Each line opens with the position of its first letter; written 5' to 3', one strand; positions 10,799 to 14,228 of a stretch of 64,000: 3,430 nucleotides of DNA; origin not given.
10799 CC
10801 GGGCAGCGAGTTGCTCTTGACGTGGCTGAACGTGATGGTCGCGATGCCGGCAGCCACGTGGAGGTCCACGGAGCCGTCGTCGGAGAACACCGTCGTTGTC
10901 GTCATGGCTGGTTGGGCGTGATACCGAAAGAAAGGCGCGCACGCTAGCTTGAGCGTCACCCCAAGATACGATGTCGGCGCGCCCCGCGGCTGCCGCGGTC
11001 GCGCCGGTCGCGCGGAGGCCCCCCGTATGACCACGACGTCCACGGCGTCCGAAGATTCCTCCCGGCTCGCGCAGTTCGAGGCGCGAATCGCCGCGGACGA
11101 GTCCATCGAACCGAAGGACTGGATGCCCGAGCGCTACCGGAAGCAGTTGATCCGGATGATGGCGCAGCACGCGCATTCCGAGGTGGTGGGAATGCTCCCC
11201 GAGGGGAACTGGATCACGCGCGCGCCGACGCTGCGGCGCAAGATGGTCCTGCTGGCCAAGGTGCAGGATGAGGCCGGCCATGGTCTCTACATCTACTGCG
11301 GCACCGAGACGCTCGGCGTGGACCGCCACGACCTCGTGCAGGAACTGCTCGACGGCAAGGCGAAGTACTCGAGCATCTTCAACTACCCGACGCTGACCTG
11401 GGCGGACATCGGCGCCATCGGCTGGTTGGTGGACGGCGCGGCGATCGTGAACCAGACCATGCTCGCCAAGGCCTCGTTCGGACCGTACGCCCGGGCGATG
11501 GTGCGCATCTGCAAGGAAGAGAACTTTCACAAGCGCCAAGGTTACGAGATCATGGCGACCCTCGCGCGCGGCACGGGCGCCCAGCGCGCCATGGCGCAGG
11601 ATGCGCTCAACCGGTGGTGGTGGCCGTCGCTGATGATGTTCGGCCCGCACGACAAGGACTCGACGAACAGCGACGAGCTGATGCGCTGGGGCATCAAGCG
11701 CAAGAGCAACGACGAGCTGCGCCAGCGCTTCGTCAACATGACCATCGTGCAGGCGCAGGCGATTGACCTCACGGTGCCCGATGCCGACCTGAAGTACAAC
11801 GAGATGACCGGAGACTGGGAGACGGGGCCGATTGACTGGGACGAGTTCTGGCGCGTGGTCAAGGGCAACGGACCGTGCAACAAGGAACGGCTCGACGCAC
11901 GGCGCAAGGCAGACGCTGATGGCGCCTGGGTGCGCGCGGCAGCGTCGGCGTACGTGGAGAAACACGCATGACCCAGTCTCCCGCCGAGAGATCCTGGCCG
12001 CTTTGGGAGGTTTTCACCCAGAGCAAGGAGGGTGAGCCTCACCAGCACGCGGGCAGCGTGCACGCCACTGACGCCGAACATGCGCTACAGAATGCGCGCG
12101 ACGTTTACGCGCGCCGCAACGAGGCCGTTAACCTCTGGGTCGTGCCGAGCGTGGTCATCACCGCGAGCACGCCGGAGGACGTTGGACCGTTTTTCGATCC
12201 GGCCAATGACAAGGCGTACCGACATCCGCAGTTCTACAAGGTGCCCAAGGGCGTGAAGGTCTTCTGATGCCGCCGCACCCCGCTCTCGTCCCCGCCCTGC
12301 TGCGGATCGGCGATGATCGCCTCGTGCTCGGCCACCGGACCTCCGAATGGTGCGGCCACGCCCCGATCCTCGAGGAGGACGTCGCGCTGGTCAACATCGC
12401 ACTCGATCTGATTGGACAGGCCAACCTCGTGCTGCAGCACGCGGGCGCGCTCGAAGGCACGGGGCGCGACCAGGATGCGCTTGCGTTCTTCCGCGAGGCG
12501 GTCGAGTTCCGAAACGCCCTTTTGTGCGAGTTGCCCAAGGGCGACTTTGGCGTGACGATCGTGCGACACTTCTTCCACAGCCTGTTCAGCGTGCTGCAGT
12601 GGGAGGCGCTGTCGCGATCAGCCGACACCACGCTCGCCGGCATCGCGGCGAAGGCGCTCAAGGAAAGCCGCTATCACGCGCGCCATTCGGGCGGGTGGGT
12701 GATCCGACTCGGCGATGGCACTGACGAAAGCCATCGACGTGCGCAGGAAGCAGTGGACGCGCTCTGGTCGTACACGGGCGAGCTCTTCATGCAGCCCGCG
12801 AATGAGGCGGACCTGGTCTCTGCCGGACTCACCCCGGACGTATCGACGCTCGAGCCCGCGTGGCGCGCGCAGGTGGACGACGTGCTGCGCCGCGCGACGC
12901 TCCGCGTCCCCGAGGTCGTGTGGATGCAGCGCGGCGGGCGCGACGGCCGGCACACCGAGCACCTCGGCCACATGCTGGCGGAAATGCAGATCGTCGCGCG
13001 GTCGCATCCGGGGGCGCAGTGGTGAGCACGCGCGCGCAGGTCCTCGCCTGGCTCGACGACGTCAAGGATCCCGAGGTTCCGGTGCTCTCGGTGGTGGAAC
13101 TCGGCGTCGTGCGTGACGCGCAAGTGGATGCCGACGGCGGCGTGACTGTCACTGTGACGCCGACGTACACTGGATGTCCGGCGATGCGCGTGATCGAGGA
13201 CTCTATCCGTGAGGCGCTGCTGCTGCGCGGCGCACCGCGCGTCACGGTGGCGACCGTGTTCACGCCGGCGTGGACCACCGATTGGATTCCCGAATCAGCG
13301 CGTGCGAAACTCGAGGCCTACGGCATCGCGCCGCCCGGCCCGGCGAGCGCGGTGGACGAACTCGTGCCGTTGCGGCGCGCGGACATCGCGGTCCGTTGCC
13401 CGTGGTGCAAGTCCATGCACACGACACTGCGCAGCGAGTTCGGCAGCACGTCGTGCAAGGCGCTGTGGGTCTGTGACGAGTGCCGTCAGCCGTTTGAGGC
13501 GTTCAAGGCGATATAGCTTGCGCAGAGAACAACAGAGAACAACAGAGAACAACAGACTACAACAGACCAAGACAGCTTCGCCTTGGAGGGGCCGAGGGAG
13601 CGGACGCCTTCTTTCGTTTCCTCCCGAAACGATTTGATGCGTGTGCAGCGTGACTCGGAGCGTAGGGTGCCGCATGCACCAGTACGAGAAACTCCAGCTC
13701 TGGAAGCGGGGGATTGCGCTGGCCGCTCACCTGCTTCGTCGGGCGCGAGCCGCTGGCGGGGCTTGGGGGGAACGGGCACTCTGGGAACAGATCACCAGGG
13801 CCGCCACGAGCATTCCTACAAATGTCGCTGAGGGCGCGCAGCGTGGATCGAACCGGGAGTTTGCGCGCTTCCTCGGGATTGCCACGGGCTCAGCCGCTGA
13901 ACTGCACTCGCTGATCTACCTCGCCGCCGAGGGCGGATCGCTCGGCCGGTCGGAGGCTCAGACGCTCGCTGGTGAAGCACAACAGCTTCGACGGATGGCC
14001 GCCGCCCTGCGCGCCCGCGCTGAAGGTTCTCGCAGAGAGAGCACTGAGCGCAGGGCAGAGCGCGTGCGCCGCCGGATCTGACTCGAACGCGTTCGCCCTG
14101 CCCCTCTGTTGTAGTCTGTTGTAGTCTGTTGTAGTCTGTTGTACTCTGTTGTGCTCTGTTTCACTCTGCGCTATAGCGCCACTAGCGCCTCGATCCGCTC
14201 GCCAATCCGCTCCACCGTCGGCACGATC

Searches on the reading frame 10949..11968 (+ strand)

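Call 10: search_protein_families(library=pfam, proteins=[window:10949-11968:+])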
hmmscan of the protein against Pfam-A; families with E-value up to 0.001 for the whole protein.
window:10949-11968:+ (340 aa): 1 family
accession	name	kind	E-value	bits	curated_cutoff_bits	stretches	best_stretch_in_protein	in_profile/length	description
PF05138.18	PaaA_PaaC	-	5.6e-90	301.5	28.5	1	53-327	4-263/263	Phenylacetic acid catabolic protein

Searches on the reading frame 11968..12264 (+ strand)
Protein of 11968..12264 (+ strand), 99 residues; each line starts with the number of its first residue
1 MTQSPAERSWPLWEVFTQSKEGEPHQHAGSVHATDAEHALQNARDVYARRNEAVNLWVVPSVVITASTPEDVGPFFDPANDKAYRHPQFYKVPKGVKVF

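Call 10: search_protein_families(library=pfam, proteins=[window:11968-12264:+])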
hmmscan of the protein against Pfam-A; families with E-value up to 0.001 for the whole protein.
window:11968-12264:+ (99 aa): 1 family
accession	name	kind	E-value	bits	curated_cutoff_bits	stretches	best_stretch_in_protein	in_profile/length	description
PF06243.16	PaaB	-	6.7e-41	138.9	27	1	10-96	2-88/89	Phenylacetic acid degradation B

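Call 24: find_encoding_contigs(protein=window:11968-12264:+, flank=10000, max_places=10)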
Protein window:11968-12264:+ (99 aa): 2 contigs read that carry it; 1 place shown.
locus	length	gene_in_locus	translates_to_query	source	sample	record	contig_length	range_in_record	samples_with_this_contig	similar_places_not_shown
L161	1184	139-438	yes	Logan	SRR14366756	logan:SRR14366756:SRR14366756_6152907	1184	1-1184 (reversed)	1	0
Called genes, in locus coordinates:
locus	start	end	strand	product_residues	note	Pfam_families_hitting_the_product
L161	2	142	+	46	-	?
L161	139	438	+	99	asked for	PF06243:PaaB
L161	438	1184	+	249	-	?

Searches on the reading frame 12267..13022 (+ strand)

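Call 10: search_protein_families(library=pfam, proteins=[window:12267-13022:+])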
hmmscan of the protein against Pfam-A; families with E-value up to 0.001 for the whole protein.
window:12267-13022:+ (252 aa): 1 family
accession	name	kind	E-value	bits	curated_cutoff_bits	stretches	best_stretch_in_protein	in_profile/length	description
PF05138.18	PaaA_PaaC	-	2.4e-96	322.4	28.5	1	6-252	17-263/263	Phenylacetic acid catabolic protein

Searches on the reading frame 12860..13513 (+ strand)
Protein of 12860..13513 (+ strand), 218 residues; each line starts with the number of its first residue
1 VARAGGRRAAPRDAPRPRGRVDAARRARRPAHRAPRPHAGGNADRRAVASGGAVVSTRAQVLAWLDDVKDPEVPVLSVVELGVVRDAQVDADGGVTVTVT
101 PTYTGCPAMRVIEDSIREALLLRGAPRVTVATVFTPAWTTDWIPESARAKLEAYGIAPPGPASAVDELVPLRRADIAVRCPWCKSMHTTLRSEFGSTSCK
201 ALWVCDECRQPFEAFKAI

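Call 10: search_protein_families(library=pfam, proteins=[window:12860-13513:+])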
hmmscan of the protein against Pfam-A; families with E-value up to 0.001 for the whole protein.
window:12860-13513:+ (218 aa): 2 families
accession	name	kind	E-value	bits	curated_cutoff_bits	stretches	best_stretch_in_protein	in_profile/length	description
PF23451.1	Zn_ribbon_PaaD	-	9e-21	73.7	27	1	172-216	9-53/53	PaaD zinc beta ribbon domain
PF01883.24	FeS_assembly_P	-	1.2e-14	54.8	23.5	1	58-124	1-66/73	Iron-sulfur cluster assembly protein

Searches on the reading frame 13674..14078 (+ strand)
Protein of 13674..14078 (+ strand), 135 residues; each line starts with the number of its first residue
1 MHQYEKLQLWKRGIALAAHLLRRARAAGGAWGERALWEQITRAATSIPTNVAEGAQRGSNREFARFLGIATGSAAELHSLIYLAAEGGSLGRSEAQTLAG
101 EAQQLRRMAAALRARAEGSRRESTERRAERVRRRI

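Call 10: search_protein_families(library=pfam, proteins=[window:13674-14078:+])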
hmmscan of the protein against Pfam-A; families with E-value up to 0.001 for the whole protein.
window:13674-14078:+ (135 aa): 1 family
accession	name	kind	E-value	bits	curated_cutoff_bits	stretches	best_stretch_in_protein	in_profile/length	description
PF05635.17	23S_rRNA_IVP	-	3.2e-23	82.4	33.8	1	5-109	1-104/106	23S rRNA-intervening sequence protein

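Call 58: find_homologous_proteins(query=window:13674-14078:+, max_evalue=0.00001)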
Query window:13674-14078:+ (135 aa): 38 proteins with E <= 0.00001 among 716 candidates.
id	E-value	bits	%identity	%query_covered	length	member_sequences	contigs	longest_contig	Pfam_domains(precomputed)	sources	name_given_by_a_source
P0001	1.1e-43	167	67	93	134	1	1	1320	PF05635.18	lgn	-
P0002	6.4e-43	164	70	90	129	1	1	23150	PF05635.18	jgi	jgi:four helix bundle protein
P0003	4.4e-42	161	70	89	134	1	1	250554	PF05635.18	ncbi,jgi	ncbi:MAG TPA: four helix bundle protein [Gemmatimonadaceae bacterium]|jgi:four helix bundle protein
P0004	8.0e-42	161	66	94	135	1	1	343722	PF05635.18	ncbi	ncbi:MAG: four helix bundle protein [Gemmatimonadaceae bacterium]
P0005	5.5e-40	155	61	96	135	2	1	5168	PF05635.18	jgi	jgi:four helix bundle protein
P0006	2.9e-39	152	62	96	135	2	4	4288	PF05635.18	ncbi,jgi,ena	-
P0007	4.6e-39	152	67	87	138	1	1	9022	PF05635.18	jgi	-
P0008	4.8e-39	152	67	93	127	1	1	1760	PF05635.18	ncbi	-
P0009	7.8e-39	151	69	89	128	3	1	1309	PF05635.18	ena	-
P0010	1.1e-38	151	68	89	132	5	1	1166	PF05635.18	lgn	-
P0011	1.2e-38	150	65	92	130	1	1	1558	PF05635.18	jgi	-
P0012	2.2e-38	149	67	89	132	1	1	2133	PF05635.18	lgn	-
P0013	3.1e-38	149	68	89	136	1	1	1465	PF05635.18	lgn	-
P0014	3.3e-38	149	66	89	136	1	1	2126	PF05635.18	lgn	-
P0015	4.4e-38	149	68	89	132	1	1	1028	PF05635.18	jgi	jgi:four helix bundle protein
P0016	1.2e-37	147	64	89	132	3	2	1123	PF05635.18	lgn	-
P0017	3.1e-37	146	62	93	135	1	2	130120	PF05635.18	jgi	jgi:four helix bundle protein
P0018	7.2e-37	145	60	89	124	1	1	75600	PF05635.18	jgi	-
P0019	5.8e-36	142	62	76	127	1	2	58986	PF05635.18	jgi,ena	-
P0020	1.6e-35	140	63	93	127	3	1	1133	PF05635.18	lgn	-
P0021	3.3e-35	139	65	87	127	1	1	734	PF05635.18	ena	-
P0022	7.8e-35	138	60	90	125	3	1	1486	PF05635.18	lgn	-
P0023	2.3e-34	137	63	87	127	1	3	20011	PF05635.18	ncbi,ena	-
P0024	2.9e-34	136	60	89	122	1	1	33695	PF05635.18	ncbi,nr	ncbi:MAG: four helix bundle protein [Gemmatimonadetes bacterium]|nr:four helix bundle protein [Gemma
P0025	7.4e-34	135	60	65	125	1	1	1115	PF05635.18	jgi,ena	-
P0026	2.9e-33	133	63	89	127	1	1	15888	PF05635.18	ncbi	ncbi:MAG: four helix bundle protein [Gemmatimonadaceae bacterium]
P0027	3.6e-33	133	64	87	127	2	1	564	PF05635.18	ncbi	-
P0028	4.6e-33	132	60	93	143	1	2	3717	PF05635.18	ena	-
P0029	1.0e-32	131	59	90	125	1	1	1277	PF05635.18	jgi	jgi:four helix bundle protein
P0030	1.3e-32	131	63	90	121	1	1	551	PF05635.18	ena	-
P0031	5.0e-31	126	63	87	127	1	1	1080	PF05635.18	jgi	jgi:four helix bundle protein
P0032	1.5e-30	124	57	76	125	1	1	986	PF05635.18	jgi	jgi:four helix bundle protein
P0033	2.1e-30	124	65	70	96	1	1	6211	PF05635.18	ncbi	-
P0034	3.2e-30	123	61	87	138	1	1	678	PF05635.18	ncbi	-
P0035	6.3e-21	93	72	56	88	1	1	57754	PF05635.18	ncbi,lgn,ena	-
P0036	7.4e-14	70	43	84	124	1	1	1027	PF05635.18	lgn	-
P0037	2.4e-10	59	33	97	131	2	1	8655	PF05635.18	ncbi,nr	ncbi:MAG TPA: four helix bundle protein [Gemmatimonadaceae bacterium]|nr:four helix bundle protein [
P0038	1.6e-8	53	48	53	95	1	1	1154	PF05635.18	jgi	jgi:four helix bundle protein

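Call 59: find_encoding_contigs(protein=P0003, flank=3000, max_places=2)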
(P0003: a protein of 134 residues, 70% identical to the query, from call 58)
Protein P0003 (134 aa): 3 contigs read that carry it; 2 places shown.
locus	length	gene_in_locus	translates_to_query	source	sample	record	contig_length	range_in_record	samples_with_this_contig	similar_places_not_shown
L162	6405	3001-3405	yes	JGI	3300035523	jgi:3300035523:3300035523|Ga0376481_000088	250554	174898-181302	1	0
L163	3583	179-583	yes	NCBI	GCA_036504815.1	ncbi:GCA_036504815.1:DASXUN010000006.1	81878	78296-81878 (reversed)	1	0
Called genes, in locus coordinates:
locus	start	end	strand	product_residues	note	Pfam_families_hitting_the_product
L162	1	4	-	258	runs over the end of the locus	PF00378:ECH_1, PF16113:ECH_2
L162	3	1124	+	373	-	PF05138:PaaA_PaaC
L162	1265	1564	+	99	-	PF06243:PaaB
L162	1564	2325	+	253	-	PF05138:PaaA_PaaC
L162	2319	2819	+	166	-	PF01883:FeS_assembly_P, PF23451:Zn_ribbon_PaaD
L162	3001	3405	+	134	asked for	PF05635:23S_rRNA_IVP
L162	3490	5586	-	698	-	PF00676:E1_dh, PF02779:Transket_pyr, PF02780:Transketolase_C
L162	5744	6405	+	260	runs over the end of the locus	PF00378:ECH_1, PF16113:ECH_2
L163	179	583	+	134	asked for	PF05635:23S_rRNA_IVP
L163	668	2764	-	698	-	PF00676:E1_dh, PF02779:Transket_pyr, PF02780:Transketolase_C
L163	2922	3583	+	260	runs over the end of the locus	PF00378:ECH_1, PF16113:ECH_2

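Call 60: find_encoding_contigs(protein=P0004, flank=3000, max_places=2)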
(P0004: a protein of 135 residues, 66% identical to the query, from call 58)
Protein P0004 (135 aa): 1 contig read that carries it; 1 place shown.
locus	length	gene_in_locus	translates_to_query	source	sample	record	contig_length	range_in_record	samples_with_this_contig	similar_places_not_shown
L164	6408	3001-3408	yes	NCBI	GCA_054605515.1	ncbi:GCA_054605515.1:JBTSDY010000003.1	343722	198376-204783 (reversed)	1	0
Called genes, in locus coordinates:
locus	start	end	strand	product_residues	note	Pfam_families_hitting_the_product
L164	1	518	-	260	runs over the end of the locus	PF00378:ECH_1, PF16113:ECH_2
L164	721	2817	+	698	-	PF00676:E1_dh, PF02779:Transket_pyr, PF02780:Transketolase_C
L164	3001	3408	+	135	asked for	PF05635:23S_rRNA_IVP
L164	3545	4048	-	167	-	PF01883:FeS_assembly_P, PF23451:Zn_ribbon_PaaD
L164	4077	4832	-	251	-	PF05138:PaaA_PaaC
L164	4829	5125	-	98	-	PF06243:PaaB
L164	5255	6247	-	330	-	PF05138:PaaA_PaaC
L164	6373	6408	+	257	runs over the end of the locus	PF00378:ECH_1, PF16113:ECH_2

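Call 61: find_encoding_contigs(protein=P0017, flank=3000, max_places=2)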
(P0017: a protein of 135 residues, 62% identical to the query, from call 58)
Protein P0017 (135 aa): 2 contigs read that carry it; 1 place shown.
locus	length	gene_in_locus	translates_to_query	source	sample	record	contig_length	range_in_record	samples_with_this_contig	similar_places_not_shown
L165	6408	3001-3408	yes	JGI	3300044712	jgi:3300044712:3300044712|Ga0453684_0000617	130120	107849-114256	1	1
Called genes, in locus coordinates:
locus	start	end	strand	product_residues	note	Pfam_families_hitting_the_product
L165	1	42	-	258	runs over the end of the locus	PF00378:ECH_1, PF16113:ECH_2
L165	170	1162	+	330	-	PF05138:PaaA_PaaC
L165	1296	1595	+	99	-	PF06243:PaaB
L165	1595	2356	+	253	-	PF05138:PaaA_PaaC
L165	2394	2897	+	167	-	PF01883:FeS_assembly_P, PF23451:Zn_ribbon_PaaD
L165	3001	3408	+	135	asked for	PF05635:23S_rRNA_IVP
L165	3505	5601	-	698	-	PF00676:E1_dh, PF02779:Transket_pyr, PF02780:Transketolase_C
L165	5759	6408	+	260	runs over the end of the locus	PF00378:ECH_1, PF16113:ECH_2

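Call 62: find_encoding_contigs(protein=P0018, flank=3000, max_places=2)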
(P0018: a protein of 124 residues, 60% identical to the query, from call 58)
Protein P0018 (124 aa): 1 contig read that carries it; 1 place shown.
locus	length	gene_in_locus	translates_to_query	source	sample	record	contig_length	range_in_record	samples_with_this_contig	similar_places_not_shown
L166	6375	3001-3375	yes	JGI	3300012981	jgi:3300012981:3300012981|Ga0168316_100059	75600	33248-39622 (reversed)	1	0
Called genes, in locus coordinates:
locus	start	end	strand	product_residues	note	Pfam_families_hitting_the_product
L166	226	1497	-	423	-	PF01551:Peptidase_M23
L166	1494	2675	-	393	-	PF00091:Tubulin, PF12327:FtsZ_C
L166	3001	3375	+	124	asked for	PF05635:23S_rRNA_IVP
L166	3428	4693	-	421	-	PF14450:FtsA (weak), PF02491:SHS2_FTSA, PF06723:MreB_Mbl, PF11104:PilM_2 (weak), PF14450:FtsA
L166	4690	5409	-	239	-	PF08478:POTRA_1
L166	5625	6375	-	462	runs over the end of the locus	PF01225:Mur_ligase, PF08245:Mur_ligase_M, PF02875:Mur_ligase_C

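Call 66: find_encoding_contigs(protein=P0037, flank=2500, max_places=2)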
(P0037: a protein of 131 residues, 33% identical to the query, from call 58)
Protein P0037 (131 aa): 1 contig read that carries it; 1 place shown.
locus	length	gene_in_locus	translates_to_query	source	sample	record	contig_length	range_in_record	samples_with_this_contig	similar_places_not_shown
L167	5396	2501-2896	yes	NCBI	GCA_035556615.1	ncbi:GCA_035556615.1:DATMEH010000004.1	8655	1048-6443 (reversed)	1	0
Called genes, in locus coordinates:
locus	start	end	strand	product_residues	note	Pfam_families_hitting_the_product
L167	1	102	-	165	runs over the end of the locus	PF13428:TPR_14 (faint), PF03704:BTAD (weak), PF13174:TPR_6 (faint), PF13176:TPR_7 (faint), PF13432:TPR_16, PF14559:TPR_19 (weak)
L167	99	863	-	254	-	PF06745:ATPase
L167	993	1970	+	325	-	-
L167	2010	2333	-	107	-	PF05258:DciA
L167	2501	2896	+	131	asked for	PF05635:23S_rRNA_IVP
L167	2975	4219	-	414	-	PF02463:SMC_N, PF13476:AAA_23 (weak), PF13304:AAA_21 (faint)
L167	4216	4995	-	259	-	PF00378:ECH_1, PF16113:ECH_2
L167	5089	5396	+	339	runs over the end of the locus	PF21338:Top1B_N_bact, PF01028:Topoisom_I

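Call 67: find_encoding_contigs(protein=P0024, flank=2500, max_places=2)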
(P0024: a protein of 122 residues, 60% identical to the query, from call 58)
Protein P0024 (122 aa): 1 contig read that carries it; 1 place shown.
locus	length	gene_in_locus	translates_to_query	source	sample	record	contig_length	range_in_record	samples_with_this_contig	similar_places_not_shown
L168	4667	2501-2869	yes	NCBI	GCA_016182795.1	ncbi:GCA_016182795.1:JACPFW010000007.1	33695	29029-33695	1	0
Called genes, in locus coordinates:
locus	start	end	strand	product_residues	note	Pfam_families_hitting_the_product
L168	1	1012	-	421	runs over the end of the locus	PF19425:Csd3_N2 (faint), PF01551:Peptidase_M23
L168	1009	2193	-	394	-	PF00091:Tubulin, PF12327:FtsZ_C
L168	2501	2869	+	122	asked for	PF05635:23S_rRNA_IVP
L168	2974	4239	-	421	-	PF14450:FtsA (weak), PF02491:SHS2_FTSA, PF06723:MreB_Mbl, PF11104:PilM_2 (weak), PF14450:FtsA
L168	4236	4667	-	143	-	?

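Call 68: find_encoding_contigs(protein=P0019, flank=2500, max_places=2)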
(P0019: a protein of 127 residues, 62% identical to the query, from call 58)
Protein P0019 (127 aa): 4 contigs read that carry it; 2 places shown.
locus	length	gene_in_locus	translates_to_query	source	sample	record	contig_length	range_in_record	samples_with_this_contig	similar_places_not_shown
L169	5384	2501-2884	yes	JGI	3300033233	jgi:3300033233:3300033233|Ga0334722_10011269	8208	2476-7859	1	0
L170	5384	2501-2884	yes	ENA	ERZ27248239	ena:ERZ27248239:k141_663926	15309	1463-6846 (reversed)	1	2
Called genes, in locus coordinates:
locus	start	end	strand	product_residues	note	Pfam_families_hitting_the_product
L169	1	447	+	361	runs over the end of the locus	PF03739:LptF_LptG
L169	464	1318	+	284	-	PF02405:MlaE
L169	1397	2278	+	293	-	PF02470:MlaD, PF28544:Helical_needle (weak)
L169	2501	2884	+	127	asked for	PF05635:23S_rRNA_IVP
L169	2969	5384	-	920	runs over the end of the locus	?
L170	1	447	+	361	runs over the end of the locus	PF03739:LptF_LptG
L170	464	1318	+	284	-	PF02405:MlaE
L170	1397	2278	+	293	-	PF02470:MlaD, PF28544:Helical_needle (weak)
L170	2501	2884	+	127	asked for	PF05635:23S_rRNA_IVP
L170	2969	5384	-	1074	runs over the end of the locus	PF13620:CarboxypepD_reg, PF13715:CarbopepD_reg_2 (weak), PF25183:OMP_b-brl_4, PF00593:TonB_dep_Rec_b-barrel, PF25183:OMP_b-brl_4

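Call 76: search_protein_families(library=ncbifam, proteins=[window:13674-14078:+])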
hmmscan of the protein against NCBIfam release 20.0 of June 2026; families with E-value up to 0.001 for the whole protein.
window:13674-14078:+ (135 aa): 3 families
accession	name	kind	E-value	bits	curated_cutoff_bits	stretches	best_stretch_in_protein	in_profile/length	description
NF008912.0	PRK12275.1-6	subfamily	2.4e-25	88.8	124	1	3-116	2-111/117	hypothetical protein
TIGR02436.1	TIGR02436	subfamily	1.6e-23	83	24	1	9-115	1-107/109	four helix bundle protein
NF008911.0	PRK12275.1-2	subfamily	4.7e-16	59.3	137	1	1-112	1-111/118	hypothetical protein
